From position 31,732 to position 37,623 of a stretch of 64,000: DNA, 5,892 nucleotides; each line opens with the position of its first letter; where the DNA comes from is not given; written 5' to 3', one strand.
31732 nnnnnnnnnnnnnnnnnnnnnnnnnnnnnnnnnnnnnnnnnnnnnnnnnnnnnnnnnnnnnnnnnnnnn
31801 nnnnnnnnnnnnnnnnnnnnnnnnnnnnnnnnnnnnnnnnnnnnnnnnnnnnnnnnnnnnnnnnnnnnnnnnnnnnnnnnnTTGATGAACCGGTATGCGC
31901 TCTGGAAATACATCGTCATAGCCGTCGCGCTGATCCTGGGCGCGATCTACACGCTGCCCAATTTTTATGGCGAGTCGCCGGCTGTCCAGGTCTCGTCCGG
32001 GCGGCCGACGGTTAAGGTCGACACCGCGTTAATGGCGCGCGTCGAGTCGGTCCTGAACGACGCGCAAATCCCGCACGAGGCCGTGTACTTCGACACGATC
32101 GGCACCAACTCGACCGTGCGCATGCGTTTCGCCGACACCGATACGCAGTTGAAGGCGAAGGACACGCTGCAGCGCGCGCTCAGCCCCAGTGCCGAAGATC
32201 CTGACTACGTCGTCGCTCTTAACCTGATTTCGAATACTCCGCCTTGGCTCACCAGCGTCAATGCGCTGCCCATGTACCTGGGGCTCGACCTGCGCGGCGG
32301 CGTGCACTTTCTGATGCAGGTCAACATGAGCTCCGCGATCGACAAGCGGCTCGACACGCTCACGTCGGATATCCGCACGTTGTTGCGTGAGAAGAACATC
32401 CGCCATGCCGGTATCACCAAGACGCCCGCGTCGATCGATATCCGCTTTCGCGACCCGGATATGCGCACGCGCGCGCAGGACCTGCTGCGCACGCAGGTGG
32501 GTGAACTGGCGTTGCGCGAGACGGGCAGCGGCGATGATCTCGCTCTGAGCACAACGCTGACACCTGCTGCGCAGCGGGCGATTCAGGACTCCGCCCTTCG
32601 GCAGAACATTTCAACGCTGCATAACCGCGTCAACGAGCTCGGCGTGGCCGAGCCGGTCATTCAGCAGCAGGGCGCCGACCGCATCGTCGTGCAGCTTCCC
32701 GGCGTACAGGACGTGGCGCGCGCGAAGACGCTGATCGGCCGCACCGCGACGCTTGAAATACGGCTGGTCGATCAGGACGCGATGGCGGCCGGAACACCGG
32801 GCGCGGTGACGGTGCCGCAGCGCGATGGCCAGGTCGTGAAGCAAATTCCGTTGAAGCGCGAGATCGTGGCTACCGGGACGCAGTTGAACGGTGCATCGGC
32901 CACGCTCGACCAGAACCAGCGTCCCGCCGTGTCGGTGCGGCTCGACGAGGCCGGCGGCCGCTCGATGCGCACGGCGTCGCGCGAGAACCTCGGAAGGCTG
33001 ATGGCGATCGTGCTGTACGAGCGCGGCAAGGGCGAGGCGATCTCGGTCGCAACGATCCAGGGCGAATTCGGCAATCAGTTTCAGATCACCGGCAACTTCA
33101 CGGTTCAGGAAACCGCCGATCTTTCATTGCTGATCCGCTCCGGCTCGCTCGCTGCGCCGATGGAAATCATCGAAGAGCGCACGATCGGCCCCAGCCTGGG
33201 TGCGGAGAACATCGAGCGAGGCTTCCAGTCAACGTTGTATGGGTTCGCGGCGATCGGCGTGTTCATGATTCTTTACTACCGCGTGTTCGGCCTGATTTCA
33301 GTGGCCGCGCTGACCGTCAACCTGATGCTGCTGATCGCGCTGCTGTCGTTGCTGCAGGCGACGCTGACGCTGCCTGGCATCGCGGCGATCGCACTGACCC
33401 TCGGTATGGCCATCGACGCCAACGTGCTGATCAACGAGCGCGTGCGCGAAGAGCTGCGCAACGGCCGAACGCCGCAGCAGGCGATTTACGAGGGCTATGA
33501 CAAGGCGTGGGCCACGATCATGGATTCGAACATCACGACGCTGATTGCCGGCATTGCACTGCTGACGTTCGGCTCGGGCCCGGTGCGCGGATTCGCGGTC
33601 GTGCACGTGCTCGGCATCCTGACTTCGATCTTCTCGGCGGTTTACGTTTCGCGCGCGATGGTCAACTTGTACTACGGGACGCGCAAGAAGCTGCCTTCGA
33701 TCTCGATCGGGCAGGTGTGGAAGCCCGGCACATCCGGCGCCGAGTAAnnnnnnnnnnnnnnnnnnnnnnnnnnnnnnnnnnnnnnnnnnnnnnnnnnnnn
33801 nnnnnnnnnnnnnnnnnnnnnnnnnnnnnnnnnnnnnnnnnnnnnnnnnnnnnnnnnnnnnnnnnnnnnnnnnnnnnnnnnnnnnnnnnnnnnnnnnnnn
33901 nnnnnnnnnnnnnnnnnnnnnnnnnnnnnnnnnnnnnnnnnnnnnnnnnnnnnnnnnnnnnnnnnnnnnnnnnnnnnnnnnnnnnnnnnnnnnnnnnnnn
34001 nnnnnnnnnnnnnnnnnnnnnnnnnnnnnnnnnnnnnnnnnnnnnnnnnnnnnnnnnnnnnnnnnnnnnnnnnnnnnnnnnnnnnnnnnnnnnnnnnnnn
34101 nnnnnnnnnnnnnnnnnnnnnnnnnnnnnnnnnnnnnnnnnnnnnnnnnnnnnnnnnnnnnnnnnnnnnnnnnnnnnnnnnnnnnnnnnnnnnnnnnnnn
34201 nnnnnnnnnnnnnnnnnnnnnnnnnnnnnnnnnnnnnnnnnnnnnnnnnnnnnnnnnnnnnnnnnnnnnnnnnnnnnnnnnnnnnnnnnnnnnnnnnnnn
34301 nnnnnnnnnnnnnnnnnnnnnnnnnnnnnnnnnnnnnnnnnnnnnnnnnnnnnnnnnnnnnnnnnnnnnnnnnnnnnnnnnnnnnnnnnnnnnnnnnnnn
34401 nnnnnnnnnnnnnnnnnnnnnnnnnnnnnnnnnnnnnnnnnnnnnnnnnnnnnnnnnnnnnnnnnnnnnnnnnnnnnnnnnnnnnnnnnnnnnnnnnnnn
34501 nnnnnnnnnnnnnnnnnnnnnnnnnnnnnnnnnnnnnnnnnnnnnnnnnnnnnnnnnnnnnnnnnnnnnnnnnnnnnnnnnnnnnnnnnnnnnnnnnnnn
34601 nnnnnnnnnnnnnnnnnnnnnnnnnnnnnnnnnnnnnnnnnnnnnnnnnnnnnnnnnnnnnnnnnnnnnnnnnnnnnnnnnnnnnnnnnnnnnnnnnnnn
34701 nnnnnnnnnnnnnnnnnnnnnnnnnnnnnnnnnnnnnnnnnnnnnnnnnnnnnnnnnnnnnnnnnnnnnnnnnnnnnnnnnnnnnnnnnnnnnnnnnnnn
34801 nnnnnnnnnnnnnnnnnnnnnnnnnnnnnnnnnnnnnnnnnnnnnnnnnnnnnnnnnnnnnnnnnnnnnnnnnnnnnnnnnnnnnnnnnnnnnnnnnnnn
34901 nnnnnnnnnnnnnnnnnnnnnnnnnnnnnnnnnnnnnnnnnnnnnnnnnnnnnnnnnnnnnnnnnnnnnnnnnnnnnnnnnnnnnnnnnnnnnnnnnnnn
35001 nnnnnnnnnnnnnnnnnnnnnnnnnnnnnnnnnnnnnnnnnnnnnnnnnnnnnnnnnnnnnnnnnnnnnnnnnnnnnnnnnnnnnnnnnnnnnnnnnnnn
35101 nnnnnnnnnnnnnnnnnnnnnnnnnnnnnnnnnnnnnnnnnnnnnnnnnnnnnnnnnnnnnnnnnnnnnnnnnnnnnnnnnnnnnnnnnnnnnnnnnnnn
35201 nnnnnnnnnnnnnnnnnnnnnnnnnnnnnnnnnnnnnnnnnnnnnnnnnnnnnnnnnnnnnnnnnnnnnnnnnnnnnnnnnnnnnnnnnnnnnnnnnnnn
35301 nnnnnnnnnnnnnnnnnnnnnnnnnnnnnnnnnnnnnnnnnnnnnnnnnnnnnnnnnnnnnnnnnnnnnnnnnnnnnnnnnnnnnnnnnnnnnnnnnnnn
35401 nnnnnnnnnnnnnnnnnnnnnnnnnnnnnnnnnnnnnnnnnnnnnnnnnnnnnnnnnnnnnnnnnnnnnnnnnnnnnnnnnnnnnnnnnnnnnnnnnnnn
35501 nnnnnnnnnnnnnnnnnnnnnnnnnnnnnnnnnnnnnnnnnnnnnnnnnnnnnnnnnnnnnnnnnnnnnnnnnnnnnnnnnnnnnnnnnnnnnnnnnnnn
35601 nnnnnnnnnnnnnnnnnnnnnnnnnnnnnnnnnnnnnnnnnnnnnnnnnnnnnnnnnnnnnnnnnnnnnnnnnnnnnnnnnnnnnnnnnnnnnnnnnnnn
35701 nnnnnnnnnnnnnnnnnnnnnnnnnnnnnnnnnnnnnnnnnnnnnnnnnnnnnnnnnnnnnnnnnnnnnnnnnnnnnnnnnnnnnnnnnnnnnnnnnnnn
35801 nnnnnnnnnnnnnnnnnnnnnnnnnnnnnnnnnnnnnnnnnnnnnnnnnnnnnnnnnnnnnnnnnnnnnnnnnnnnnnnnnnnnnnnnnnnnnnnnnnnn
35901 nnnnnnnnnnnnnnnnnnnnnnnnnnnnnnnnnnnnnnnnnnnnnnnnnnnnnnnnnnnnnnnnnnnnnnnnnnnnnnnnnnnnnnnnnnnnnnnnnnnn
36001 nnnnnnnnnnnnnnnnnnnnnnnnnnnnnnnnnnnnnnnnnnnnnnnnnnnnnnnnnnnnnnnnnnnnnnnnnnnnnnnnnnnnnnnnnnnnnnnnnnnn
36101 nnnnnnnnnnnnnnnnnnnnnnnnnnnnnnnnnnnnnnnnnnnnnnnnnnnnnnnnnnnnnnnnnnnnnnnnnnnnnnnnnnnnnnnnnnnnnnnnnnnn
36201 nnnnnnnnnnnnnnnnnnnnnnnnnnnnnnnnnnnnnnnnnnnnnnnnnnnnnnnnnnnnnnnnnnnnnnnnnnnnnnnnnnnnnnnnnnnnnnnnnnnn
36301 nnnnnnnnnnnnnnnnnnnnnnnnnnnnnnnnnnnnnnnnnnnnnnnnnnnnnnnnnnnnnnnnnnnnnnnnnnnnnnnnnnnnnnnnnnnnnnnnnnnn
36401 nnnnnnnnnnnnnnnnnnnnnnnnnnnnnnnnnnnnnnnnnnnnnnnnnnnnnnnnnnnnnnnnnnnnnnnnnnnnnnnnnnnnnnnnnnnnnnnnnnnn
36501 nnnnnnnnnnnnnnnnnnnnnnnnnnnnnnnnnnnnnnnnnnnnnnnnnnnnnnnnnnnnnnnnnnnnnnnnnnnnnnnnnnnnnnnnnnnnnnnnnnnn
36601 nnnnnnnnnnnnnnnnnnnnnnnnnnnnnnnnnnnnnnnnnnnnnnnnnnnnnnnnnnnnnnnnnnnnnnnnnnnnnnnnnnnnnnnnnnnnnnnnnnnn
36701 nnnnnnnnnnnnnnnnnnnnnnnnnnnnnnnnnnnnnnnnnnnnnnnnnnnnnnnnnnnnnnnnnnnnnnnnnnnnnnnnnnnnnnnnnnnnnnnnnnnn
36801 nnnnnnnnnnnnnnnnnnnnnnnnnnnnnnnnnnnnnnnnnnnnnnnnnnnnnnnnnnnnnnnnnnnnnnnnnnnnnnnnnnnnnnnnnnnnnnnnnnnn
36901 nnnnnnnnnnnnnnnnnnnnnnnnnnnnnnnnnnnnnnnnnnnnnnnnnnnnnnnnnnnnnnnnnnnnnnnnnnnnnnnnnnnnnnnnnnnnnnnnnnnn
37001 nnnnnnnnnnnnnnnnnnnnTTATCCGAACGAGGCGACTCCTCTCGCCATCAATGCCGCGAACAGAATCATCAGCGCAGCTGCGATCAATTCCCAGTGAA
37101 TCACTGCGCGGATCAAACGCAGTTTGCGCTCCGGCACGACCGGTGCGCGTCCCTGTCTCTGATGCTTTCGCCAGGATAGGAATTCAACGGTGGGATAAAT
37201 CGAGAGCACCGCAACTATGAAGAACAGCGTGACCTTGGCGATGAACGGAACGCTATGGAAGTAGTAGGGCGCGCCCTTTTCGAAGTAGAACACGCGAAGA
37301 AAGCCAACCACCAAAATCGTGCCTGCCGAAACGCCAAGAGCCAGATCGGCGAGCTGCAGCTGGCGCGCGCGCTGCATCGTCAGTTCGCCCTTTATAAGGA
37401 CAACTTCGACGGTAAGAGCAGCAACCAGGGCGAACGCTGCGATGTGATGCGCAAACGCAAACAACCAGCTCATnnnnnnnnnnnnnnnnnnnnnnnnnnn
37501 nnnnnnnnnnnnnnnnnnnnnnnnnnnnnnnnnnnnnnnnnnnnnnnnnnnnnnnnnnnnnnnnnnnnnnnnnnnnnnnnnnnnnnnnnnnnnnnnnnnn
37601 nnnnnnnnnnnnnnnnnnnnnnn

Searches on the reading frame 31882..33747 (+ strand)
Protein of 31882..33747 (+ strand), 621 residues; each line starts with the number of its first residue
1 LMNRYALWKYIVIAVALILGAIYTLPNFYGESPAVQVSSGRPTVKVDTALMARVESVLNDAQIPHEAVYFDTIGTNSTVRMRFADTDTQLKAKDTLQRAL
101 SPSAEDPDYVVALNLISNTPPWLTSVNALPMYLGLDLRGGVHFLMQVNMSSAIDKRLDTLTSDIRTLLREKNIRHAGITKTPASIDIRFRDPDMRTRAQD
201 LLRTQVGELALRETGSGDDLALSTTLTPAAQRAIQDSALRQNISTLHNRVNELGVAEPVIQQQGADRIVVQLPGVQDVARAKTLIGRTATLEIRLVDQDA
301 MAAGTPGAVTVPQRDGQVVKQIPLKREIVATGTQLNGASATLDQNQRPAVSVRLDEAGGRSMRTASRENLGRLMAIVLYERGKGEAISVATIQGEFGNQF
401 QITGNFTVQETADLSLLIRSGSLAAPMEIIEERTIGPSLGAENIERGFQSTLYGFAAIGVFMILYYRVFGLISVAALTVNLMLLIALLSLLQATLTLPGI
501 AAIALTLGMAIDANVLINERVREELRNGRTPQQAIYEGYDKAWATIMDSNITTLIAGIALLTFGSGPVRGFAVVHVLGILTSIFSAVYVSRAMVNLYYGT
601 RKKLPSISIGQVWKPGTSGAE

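Call 51: find_homologous_proteins(query=window:31882-33747:+, max_evalue=1e-50)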
Query window:31882-33747:+ (621 aa): 8000 proteins with E <= 1e-50 among 8000 candidates; the best 120 are listed.
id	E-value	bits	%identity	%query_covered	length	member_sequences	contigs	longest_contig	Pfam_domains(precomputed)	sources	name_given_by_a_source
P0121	0.0e+0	1265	95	100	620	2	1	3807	PF21760.4,PF03176.22,PF13721.12,PF22599.3,PF02355.23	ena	-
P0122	0.0e+0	1262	94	100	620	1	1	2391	PF21760.4,PF03176.22,PF13721.12,PF22599.3,PF02355.23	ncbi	-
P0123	0.0e+0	1250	93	100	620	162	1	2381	PF21760.4,PF03176.22,PF13721.12,PF22599.3,PF02355.23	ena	-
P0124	0.0e+0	1247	94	100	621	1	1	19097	PF21760.4,PF03176.22,PF13721.12,PF22599.3,PF02355.23,PF07549.20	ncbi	-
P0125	0.0e+0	1245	92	100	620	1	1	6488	PF21760.4,PF03176.22,PF13721.12,PF22599.3,PF02355.23,PF00873.26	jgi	jgi:preprotein translocase subunit SecD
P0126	0.0e+0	1238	92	100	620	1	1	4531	PF21760.4,PF03176.22,PF13721.12,PF22599.3,PF02355.23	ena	-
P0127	0.0e+0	1206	89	100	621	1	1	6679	PF21760.4,PF03176.22,PF13721.12,PF22599.3,PF02355.23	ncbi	-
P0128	0.0e+0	1193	89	100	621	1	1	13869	PF21760.4,PF03176.22,PF13721.12,PF22599.3,PF02355.23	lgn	-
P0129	0.0e+0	1192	89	100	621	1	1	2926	PF21760.4,PF03176.22,PF13721.12,PF22599.3,PF02355.23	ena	-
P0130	0.0e+0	1181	87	100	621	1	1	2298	PF21760.4,PF03176.22,PF13721.12,PF22599.3,PF02355.23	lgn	-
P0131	0.0e+0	1179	87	99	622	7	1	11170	PF21760.4,PF03176.22,PF13721.12,PF22599.3,PF02355.23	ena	-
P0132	0.0e+0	1178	88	100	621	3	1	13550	PF21760.4,PF03176.22,PF13721.12,PF22599.3,PF02355.23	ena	-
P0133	0.0e+0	1147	85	99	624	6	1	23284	PF21760.4,PF03176.22,PF13721.12,PF22599.3,PF02355.23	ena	-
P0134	0.0e+0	1101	81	99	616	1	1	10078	PF21760.4,PF03176.22,PF13721.12,PF22599.3,PF02355.23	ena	-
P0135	0.0e+0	1100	81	99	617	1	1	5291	PF21760.4,PF03176.22,PF13721.12,PF22599.3,PF02355.23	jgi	-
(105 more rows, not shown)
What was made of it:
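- Tried and rejected: The best SecD hit is 95%, from unnamed metagenome contigs, and the named hits at about 80% are 'Burkholderiaceae bacterium' MAGs (call 51).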

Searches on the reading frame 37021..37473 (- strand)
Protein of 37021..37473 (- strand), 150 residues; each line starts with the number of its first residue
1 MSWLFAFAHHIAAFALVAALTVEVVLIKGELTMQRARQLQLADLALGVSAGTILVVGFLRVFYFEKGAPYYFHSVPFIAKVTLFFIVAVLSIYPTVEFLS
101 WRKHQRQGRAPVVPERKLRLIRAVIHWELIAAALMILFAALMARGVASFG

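Call 77: search_protein_families(library=pfam, proteins=[window:37021-37473:-], max_evalue=0.001)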
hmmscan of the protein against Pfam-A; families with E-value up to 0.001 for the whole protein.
window:37021-37473:- (150 aa): 1 family
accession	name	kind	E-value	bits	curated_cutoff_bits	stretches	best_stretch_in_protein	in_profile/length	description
PF09980.14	DUF2214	-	7.3e-47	159.4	34.1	1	2-147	2-147/147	Predicted membrane protein (DUF2214)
